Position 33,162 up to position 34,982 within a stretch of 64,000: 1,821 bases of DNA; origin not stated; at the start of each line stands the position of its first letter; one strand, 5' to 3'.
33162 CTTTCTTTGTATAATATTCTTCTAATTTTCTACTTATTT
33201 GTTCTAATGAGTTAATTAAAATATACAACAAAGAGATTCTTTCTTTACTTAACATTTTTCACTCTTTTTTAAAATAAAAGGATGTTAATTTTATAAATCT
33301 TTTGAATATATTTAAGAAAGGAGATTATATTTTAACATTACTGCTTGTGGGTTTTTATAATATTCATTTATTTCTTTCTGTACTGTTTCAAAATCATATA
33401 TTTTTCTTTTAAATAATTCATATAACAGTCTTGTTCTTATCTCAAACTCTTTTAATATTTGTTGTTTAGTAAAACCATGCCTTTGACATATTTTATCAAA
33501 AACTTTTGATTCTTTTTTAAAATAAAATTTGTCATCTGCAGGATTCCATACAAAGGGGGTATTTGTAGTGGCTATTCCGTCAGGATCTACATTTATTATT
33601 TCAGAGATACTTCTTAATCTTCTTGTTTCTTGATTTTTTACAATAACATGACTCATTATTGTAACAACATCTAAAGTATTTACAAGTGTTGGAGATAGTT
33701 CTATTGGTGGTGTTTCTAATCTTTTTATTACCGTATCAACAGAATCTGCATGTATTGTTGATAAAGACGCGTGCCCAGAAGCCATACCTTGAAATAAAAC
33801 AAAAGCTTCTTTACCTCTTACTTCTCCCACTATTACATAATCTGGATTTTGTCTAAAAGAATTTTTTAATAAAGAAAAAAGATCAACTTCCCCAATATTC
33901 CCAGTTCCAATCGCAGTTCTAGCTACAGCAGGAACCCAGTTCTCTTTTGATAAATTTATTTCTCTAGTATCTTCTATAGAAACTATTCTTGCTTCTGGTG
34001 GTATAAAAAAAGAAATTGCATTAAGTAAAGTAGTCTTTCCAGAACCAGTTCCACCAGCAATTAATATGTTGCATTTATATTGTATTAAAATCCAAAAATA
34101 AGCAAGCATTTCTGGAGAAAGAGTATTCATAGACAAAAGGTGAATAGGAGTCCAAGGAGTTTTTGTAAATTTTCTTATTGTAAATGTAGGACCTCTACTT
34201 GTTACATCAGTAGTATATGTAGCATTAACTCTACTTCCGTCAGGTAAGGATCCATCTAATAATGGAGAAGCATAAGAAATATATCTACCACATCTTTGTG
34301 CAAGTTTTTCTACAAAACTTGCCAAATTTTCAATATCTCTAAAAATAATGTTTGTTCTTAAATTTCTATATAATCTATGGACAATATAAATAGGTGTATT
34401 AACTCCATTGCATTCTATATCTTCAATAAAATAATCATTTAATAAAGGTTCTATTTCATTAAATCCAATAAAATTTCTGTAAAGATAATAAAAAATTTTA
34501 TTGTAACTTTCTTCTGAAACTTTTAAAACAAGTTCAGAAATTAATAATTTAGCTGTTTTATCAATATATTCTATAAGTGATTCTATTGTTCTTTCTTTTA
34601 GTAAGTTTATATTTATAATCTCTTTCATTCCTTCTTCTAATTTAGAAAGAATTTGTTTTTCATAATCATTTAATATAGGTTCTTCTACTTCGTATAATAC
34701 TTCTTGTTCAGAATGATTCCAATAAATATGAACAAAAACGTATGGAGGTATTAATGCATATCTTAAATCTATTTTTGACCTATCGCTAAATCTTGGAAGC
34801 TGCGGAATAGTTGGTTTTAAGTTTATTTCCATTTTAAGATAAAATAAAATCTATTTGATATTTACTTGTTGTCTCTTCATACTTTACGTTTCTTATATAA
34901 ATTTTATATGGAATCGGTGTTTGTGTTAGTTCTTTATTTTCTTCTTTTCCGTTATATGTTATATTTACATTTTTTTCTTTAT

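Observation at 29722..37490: Complete minus-strand operon for a type-IV-pilus / archaellum-like filament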

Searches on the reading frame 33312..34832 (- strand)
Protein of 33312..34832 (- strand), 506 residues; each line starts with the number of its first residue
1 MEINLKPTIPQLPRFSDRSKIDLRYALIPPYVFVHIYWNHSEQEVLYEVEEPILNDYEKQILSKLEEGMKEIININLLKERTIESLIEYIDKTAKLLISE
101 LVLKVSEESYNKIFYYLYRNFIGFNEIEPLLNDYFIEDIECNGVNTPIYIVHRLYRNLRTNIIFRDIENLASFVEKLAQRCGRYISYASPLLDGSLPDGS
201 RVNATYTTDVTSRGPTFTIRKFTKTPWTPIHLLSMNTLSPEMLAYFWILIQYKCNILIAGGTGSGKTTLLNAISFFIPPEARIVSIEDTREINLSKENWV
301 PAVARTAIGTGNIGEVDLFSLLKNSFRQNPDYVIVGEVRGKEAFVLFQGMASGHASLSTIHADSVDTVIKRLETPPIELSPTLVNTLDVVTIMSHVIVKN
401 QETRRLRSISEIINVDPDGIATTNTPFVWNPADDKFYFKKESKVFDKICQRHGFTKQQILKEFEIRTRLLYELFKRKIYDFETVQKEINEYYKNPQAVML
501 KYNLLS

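Call 3: search_protein_families(library=pfam, max_evalue=0.1, proteins=[window:33312-34832:-])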
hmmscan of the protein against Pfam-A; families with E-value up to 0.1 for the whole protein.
window:33312-34832:- (506 aa): 10 families
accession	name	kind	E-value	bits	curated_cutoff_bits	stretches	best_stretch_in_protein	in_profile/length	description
PF00437.27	T2SSE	-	2.3e-36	125.7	24.9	1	155-391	33-273/370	Type II/IV secretion system protein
PF13555.12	AAA_29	-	0.00014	22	27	1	254-281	23-50/61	P-loop containing region of AAA domain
PF13476.12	AAA_23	-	0.0007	20.7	27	1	256-277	22-43/201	AAA domain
PF00005.33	ABC_tran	-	0.00076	20.5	25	1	255-290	13-47/137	ABC transporter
PF01580.24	FtsK_SpoIIIE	-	0.0041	17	24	1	254-273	40-59/221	FtsK/SpoIIIE family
PF23989.1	PilB3_C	-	0.011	16.3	27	1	439-501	7-69/83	PilB3-like, C-terminal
PF10662.15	PduV-EutP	-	0.041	14.1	21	0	255-274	3-22/143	Ethanolamine utilisation - propanediol utilisation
PF13521.12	AAA_28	-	0.058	14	27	0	256-274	2-20/164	AAA domain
PF06414.18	Zeta_toxin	-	0.059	13.2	22.3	0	255-274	18-37/199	Zeta toxin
PF12775.13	AAA_7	-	0.09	12.7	25.8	0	246-274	26-54/181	P-loop containing dynein motor region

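Call 4: search_protein_families(library=ncbifam, max_evalue=0.1, proteins=[window:33312-34832:-])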
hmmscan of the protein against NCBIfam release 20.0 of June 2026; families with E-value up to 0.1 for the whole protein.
window:33312-34832:- (506 aa): 36 families (the best 25 are shown)
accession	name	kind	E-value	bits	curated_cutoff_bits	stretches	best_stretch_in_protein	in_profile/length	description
NF058587.1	archaellum_moto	equivalog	1.9e-117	393.2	550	1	31-494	54-520/527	archaellum flagellar ATPase motor FlaI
NF053672.1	bindosome_BasE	exception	6.2e-65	219.9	1000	1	28-494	46-510/512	bindosome assembly system ATPase subunit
TIGR03819.1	heli_sec_ATPase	hypoth_equivalog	1.7e-44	152.4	373.15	1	110-374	38-299/340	TadA family conjugal transfer-associated ATPase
TIGR02788.1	VirB11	equivalog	3.6e-38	131.3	249.95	2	245-373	136-263/308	P-type DNA transfer ATPase VirB11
TIGR02782.1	TrbB_P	equivalog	9.4e-37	126.9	304.55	1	129-416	16-294/303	P-type conjugative transfer ATPase TrbB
NF010469.0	PRK13894.1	subfamily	5.1e-33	114.8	508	1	171-416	68-308/320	conjugal transfer ATPase TrbB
NF010475.0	PRK13900.1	equivalog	8.5e-30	103.9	389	2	248-412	155-322/333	type IV secretion system ATPase VirB11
NF010407.0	PRK13833.1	subfamily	7.7e-28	97.8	499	1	187-416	79-301/323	conjugal transfer protein TrbB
NF010425.0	PRK13851.1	equivalog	1.5e-20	73.4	461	1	248-366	157-275/344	type IV secretion system protein VirB11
NF041000.1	ATPase_ComGA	equivalog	5.1e-17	61.8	300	1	254-378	129-248/267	competence type IV pilus ATPase ComGA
TIGR02525.1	plasmid_TraJ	equivalog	8.8e-16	57.8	368.3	1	256-400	152-296/372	plasmid transfer ATPase TraJ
NF007755.0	PRK10436.1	equivalog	1.2e-14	53.8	617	1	248-373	214-333/465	type II secretion system protein GspE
TIGR02533.1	type_II_gspE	equivalog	1.3e-13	50.5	630.25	1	238-378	227-362/486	type II secretion system ATPase GspE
TIGR01420.1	pilT_fam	subfamily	3e-13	49.7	319.1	1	255-386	124-254/343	PilT/PilU family type 4a pilus ATPase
TIGR02538.1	type_IV_pilB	equivalog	6.3e-13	48.2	675.65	1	255-373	318-430/564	type IV-A pilus assembly ATPase PilB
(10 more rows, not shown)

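Call 9: find_homologous_proteins(query=window:33312-34832:-, max_evalue=1e-30)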
Query window:33312-34832:- (506 aa): 7891 proteins with E <= 1e-30 among 8000 candidates; the best 120 are listed.
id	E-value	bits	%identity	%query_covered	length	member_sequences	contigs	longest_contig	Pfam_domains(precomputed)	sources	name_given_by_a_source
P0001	0.0e+0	1138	100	100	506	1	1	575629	PF00437.27,PF27713.1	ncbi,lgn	ncbi:MAG: type II/IV secretion system ATPase subunit [Candidatus Pacearchaeota archaeon]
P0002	0.0e+0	1023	87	100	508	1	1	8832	PF00437.27,PF27713.1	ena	-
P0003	0.0e+0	1023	87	100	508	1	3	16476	PF00437.27,PF27713.1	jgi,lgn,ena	-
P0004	0.0e+0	1023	87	100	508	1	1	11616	PF00437.27,PF27713.1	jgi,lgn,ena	-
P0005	2.3e-298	1008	85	100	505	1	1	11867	PF00437.27,PF27713.1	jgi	jgi:flagellar protein FlaI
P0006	8.0e-297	1003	84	100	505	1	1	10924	PF00437.27,PF27713.1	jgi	jgi:flagellar protein FlaI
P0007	4.4e-294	994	84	100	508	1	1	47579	PF00437.27,PF27713.1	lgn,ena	-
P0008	1.1e-290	982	83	100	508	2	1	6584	PF00437.27,PF27713.1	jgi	jgi:flagellar protein FlaI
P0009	1.0e-267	907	76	100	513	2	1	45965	PF00437.27,PF27713.1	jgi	-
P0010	1.9e-267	906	75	99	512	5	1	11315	PF00437.27,PF27713.1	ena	-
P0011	8.1e-266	900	74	100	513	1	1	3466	PF00437.27,PF27713.1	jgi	jgi:flagellar protein FlaI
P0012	5.5e-265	898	74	100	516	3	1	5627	PF00437.27,PF27713.1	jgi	jgi:flagellar protein FlaI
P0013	2.8e-264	895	75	99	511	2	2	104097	PF00437.27,PF27713.1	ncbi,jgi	-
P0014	5.0e-264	894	75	99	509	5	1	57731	PF00437.27,PF27713.1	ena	-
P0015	5.5e-264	894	74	99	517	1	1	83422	PF00437.27,PF27713.1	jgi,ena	-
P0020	3.2e-263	892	72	100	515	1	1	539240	PF00437.27,PF27713.1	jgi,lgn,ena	-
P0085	1.2e-254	863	71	100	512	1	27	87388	PF00437.27,PF27713.1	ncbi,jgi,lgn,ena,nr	ncbi:type II/IV secretion system ATPase subunit [Candidatus Pacearchaeota archaeon]|nr:type II/IV se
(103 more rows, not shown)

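Call 10: find_encoding_contigs(protein=P0020, flank=10000, max_places=2)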
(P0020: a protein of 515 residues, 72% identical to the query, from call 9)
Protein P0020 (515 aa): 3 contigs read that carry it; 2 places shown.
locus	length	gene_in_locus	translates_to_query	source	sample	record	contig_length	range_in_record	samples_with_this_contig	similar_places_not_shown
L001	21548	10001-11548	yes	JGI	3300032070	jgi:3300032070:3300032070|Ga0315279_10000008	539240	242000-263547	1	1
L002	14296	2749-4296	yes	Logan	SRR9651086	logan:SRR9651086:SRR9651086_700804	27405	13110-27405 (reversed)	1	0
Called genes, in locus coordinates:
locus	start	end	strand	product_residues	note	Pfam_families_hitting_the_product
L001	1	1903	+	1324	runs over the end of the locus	-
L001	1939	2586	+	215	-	-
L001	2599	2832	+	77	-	-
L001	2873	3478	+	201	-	-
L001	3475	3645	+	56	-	PF26477:DUF8150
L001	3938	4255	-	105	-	-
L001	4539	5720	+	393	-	-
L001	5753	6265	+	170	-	-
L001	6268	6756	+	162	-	-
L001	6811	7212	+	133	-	-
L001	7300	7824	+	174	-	-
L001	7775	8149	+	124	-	-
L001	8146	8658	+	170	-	-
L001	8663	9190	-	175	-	PF01037:AsnC_trans_reg (weak)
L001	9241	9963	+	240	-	-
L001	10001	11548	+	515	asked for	PF00437:T2SSE, PF27713:UCP018868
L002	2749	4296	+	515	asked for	PF00437:T2SSE, PF27713:UCP018868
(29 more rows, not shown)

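Call 11: find_encoding_contigs(protein=P0085, flank=10000, max_places=2)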
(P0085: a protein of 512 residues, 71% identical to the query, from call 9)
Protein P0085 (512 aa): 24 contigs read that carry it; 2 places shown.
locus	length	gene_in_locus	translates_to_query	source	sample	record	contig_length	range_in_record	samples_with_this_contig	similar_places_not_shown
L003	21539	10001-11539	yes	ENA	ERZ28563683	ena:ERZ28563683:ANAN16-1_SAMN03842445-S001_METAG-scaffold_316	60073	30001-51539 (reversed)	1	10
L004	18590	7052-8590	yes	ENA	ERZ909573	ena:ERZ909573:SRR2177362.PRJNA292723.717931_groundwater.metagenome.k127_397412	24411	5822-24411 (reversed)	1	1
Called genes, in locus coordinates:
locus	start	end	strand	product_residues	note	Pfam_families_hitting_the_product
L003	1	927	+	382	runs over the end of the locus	-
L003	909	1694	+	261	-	PF24517:CBM96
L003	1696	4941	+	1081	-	PF00932:LTD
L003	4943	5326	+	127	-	-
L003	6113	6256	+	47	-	-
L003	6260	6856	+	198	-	-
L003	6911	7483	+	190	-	-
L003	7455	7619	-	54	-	-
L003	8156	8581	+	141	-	-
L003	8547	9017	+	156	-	-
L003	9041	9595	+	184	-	-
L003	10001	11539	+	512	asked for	PF00437:T2SSE, PF27713:UCP018868 (weak)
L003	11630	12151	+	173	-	-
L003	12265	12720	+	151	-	-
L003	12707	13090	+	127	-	-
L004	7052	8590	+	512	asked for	PF00437:T2SSE, PF27713:UCP018868 (weak)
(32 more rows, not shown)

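Call 19: search_solved_structures(query=window:33312-34832:-, max_evalue=1e-10)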
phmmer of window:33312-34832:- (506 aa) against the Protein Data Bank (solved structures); distinct sequences matched with E-value up to 1e-10: 9.
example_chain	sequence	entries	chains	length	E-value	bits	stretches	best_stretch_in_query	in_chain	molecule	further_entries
2oap_1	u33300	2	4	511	2.5e-117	395.7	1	11-501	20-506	Type II secretion system protein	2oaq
4ii7_A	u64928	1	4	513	8.2e-81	275.2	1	4-484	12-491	FlaI ATPase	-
4ihq_A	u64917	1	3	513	4.7e-80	272.7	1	4-484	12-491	FlaI ATPase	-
8rkd_E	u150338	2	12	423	7.5e-51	176.4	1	91-430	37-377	Pilus assembly ATPase CpaF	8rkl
8rjf_A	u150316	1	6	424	7.5e-51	176.4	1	91-430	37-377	Pilus assembly ATPase CpaF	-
9e24_A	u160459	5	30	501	1.1e-50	175.9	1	91-430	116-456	CpaF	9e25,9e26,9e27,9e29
6bge_A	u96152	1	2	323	2.7e-20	75.7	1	186-372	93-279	VirB11-like protein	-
1g6o_A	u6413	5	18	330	2.8e-20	75.6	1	186-372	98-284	CAG-ALPHA | virB11 homolog | Cag-alfa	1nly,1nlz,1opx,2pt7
2gza_A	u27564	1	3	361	1.7e-14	56.5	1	228-373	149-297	Type IV secretion system protein VirB11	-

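Call 29: find_related_loci(query=window:33312-34832:-, collection=genome_contigs, flank=10000)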
Query window:33312-34832:- (506 aa) in genome_contigs; peptide patterns used: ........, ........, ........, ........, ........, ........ (x = any residue, [..] = any of these).
266 stretches matched a pattern; 229 encode a relative of the query (tblastn E <= 1e-3); the best 80 are kept; 80 distinct loci.
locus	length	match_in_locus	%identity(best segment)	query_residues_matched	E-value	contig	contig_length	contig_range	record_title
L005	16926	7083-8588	75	3-504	0e+0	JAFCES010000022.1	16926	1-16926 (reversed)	Candidatus Pacearchaeota archaeon isolate Meg22_1214_Bin_224 Meg22_1214_Bin_224_scaffold_62783, whole genome shotgun seq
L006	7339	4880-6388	73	3-505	0e+0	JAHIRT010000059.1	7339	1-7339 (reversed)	MAG: Nanoarchaeota archaeon isolate MM_PC_MetaG.mb.141 MM_PC_MetaG.mb.141_k141_1377636, whole genome shotgun sequence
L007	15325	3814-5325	74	3-506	0e+0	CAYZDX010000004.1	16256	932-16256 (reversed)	MAG TPA_asm: Candidatus Woesearchaeota archaeon isolate binchicken_co19_568 genome assembly, contig: NODE_5800_length_16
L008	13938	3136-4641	74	3-504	0e+0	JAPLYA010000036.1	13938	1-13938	MAG: Candidatus Pacearchaeota archaeon isolate LacPavin_0920_SED4_MAG_33_8 LacPavin_0920_SED4_scaffold_103361, whole gen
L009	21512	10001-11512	72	1-504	0e+0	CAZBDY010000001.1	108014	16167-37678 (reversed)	MAG TPA_asm: Candidatus Woesearchaeota archaeon isolate SRP141376_co1_202 genome assembly, contig: NODE_446_length_10801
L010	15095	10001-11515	73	1-505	0e+0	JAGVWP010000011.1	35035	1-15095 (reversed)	Candidatus Pacearchaeota archaeon isolate RIFCSPHIGHO2_02_FULL_31_29 rifcsphigho2_02_scaffold_3025, whole genome shotgun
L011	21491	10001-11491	74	8-504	0e+0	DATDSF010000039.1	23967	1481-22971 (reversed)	MAG TPA_asm: Candidatus Nanoarchaeia archaeon isolate SMAG_U7996 k141_56753, whole genome shotgun sequence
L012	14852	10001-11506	72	3-504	0e+0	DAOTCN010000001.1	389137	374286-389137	MAG TPA_asm: Candidatus Paceibacterota bacterium isolate AMR_MDS_3180 NODE_13_length_389137_cov_9.135789, whole genome s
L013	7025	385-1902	71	1-506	0e+0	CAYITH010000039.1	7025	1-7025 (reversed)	MAG TPA_asm: Candidatus Woesearchaeota archaeon isolate ERP119705_co6_1093 genome assembly, contig: NODE_16544_length_70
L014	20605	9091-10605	71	2-506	0e+0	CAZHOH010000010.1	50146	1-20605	MAG TPA_asm: Candidatus Woesearchaeota archaeon isolate SRP141376_co4_235 genome assembly, contig: NODE_1237_length_5014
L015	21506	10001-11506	71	3-504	0e+0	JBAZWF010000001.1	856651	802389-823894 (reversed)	MAG: Candidatus Pacearchaeota archaeon isolate SO_2017_GW1_270 NODE_32_length_856651_cov_3.449720_OW334_2017, whole geno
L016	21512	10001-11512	72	1-504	0e+0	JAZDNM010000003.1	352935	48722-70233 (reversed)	MAG: archaeon isolate MEGAHIT-group-0.710 k141_18382390, whole genome shotgun sequence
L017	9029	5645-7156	71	1-504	0e+0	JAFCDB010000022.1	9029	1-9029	Candidatus Pacearchaeota archaeon isolate Meg19_1012_Bin_278 Meg19_1012_Bin_278_scaffold_28694, whole genome shotgun seq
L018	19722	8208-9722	70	1-505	0e+0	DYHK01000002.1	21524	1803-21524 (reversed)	MAG TPA_asm: Candidatus Aenigmarchaeum sp. isolate BE2012_2_32_6 Afr_mines_BE2012_1215_length_21524_cov_2_573525, whole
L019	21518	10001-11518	69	1-506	0e+0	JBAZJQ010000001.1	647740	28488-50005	MAG: Candidatus Pacearchaeota archaeon isolate SO_2017_LW4_123 scaffold_30_c1_LW137-91_2017, whole genome shotgun sequen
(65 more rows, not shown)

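Call 40: find_encoding_contigs(protein=P0007, flank=10000, max_places=1)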
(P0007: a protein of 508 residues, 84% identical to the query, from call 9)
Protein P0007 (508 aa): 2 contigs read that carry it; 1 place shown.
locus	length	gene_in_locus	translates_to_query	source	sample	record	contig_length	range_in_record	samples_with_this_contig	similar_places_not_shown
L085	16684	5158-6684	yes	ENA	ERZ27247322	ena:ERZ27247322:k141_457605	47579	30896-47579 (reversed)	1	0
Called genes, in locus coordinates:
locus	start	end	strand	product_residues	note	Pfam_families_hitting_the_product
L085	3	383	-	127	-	?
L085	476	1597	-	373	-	PF00270:DEAD (faint), PF04851:ResIII, PF09848:SLFN-g3_helicase (faint)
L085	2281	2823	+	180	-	-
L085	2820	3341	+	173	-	-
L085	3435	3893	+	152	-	PF07790:Pilin_N (weak)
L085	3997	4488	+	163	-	-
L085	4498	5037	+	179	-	-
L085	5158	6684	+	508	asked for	PF00437:T2SSE, PF27713:UCP018868 (weak)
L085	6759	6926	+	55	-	-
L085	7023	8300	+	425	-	PF00482:T2SSF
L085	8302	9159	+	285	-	PF00482:T2SSF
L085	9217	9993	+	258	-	-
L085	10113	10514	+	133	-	-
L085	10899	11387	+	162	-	PF01951:Archease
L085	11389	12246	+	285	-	PF00892:EamA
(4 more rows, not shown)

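Call 41: find_encoding_contigs(protein=P0003, flank=10000, max_places=1)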
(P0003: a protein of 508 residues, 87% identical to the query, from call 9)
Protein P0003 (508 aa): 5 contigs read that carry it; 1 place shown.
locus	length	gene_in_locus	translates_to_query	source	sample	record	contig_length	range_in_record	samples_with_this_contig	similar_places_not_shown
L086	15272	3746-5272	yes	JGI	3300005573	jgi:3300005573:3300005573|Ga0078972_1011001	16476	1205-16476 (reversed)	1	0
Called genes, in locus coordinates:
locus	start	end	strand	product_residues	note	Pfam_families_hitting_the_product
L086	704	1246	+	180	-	-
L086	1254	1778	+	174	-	-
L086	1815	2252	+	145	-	PF07790:Pilin_N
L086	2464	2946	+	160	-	-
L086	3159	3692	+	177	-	-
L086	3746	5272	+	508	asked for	PF00437:T2SSE, PF27713:UCP018868 (weak)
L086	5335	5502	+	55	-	-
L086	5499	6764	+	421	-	PF00482:T2SSF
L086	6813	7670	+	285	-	PF00482:T2SSF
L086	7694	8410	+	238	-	-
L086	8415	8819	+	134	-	-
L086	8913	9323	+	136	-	PF01951:Archease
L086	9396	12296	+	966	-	PF01139:RtcB, PF14890:Intein_splicing, PF01139:RtcB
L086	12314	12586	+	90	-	-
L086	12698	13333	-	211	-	-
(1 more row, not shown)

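Call 98: search_protein_representatives(protein=window:33312-34832:-)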
Query: 506 residues. Proteins with E-value up to 0.001 (for the whole library): 26610; up to 1e-10: 10427; up to 1e-30: 2632. The best 150 are listed.
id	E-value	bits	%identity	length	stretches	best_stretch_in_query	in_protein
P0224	7.3e-194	661.3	57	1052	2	2-289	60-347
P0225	9.3e-190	647.8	54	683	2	3-382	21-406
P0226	3.7e-189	645.8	59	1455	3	8-289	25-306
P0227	6.3e-188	641.7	57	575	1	8-504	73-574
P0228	1.4e-182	624.1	57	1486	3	3-200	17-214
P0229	1.5e-182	624.0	55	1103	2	218-505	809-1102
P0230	4.8e-178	609.1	59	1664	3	218-505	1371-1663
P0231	6.4e-178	608.7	55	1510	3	2-270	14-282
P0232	3.5e-177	606.3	53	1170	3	3-351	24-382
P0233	4.8e-177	605.8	57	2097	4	9-200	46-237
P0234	1.3e-175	601.1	57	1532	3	9-200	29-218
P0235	3.1e-175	599.9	53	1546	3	2-218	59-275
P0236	1.4e-174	597.7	56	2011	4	3-218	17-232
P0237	2.2e-173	593.8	53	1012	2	8-353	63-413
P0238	7.6e-171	585.4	53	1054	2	198-504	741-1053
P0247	1.1e-143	495.8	33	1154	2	41-496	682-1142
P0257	1.5e-136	472.3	46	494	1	9-492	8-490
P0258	2.5e-136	471.6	46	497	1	19-504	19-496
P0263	1.2e-132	459.4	49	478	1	25-497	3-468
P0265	8.8e-131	453.3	43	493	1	2-504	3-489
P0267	2.4e-127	442.0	41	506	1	4-505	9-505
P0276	3.9e-122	424.8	42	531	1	23-498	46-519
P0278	4.2e-121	421.3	45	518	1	9-501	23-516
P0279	1.4e-120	419.6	44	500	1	23-497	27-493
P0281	2.0e-119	415.8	39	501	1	2-504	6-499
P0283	3.9e-119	414.8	41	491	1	20-494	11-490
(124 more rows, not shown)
